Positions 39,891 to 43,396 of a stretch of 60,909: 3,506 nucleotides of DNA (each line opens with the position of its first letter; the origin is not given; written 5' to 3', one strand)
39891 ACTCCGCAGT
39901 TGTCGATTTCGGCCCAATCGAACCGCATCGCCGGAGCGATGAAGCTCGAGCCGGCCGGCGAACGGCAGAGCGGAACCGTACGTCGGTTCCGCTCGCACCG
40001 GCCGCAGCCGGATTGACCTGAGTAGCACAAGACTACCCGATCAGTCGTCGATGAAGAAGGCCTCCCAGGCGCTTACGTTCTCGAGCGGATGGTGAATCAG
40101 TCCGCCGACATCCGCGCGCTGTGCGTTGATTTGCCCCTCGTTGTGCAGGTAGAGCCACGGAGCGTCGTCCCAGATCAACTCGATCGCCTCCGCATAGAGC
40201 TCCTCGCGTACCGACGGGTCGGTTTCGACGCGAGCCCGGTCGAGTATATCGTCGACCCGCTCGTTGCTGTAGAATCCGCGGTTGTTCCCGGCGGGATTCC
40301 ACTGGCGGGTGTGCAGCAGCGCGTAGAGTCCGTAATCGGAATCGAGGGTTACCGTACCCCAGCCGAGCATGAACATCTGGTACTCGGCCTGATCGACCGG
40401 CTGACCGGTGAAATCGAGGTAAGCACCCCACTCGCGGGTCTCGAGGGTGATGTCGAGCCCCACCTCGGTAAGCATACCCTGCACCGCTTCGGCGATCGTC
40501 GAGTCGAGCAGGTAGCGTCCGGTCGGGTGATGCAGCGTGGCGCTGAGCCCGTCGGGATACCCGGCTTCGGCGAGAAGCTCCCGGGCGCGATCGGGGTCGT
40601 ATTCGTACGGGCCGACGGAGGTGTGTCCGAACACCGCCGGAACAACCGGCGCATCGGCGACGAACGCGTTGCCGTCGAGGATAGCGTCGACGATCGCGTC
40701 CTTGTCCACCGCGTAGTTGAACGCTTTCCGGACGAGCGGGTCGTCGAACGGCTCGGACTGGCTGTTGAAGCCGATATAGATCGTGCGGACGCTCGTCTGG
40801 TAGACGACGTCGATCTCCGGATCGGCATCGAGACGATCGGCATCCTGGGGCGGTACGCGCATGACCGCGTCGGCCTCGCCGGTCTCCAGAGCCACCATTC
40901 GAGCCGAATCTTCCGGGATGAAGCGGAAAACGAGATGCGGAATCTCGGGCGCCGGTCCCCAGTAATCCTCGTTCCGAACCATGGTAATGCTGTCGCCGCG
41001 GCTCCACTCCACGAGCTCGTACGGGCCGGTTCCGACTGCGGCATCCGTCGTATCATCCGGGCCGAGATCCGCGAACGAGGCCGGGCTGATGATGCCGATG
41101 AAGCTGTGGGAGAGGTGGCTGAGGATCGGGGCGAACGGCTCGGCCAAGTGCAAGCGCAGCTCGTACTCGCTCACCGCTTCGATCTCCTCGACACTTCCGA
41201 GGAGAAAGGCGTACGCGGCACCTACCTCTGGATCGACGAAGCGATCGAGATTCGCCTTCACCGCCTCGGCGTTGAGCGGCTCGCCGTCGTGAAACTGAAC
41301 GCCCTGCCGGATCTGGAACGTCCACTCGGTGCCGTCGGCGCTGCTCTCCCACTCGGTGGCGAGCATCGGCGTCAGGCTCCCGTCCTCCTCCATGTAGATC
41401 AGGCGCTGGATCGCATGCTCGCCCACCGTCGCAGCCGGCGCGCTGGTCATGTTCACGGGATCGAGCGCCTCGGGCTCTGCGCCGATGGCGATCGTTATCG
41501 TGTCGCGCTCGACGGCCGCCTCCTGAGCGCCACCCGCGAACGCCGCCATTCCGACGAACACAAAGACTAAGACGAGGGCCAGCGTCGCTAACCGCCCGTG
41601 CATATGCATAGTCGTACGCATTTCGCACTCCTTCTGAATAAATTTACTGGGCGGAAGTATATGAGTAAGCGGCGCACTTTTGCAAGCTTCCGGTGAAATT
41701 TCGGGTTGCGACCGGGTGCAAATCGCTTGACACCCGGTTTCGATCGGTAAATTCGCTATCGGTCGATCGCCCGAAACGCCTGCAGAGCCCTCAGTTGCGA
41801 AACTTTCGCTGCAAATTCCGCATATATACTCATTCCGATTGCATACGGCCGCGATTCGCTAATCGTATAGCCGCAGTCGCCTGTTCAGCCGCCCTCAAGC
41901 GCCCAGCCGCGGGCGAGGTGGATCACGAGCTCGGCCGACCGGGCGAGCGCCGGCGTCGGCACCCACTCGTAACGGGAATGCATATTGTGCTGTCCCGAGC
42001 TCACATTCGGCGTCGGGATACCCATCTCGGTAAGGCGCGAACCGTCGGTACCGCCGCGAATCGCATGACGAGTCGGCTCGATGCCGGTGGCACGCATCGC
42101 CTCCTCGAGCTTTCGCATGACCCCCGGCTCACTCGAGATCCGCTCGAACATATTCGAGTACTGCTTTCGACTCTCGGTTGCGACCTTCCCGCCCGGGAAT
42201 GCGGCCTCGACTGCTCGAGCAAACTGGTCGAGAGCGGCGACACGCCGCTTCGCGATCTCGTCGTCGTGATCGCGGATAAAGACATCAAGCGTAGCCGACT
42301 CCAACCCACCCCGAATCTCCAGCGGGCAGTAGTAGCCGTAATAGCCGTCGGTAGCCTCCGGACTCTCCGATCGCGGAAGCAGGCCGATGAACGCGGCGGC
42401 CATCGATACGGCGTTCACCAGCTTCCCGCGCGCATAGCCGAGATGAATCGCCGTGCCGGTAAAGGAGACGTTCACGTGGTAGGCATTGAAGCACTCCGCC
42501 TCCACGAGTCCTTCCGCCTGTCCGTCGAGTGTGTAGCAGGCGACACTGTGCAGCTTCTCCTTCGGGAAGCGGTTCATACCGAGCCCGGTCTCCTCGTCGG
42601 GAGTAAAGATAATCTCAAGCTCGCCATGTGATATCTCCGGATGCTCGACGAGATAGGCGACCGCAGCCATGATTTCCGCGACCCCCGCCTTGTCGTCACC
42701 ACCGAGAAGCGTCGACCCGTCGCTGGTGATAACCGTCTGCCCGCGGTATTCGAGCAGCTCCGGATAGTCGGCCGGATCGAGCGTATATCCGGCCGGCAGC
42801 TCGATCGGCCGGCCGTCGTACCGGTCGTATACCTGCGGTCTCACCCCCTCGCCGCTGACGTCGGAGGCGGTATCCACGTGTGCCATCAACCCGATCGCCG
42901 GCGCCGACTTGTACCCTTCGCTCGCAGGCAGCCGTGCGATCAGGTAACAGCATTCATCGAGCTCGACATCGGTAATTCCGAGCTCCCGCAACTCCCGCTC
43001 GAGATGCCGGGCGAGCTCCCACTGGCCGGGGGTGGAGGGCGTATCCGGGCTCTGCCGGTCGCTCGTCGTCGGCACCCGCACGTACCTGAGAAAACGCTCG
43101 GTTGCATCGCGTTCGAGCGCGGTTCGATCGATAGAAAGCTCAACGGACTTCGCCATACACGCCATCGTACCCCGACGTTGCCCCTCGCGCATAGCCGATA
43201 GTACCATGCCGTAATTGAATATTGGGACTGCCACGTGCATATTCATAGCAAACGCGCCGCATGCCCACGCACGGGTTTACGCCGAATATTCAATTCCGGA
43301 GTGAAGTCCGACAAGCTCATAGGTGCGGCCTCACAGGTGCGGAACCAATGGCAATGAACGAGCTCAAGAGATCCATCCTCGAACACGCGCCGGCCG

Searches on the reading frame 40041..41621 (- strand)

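Call 22: search_protein_families(library=pfam, proteins=[window:40041-41621:-], max_evalue=0.00001)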
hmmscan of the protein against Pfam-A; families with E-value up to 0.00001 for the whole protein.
window:40041-41621:- (526 aa): 1 family
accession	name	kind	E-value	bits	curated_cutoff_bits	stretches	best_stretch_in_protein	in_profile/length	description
PF00496.27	SBP_bac_5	-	1.4e-103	347.3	32.4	1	83-442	2-367/368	Bacterial extracellular solute-binding proteins, family 5 Middle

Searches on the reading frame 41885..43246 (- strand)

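Call 22: search_protein_families(library=pfam, proteins=[window:41885-43246:-], max_evalue=0.00001)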
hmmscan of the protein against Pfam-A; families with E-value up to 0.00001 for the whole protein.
window:41885-43246:- (453 aa): 2 families
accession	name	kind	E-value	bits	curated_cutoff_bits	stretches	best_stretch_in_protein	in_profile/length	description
PF01546.33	Peptidase_M20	-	6.8e-11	42.9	24.6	1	184-445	35-204/206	Peptidase family M20/M25/M40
PF05343.19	Peptidase_M42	-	1.5e-07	31.2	23.2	0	371-438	220-290/292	M42 glutamyl aminopeptidase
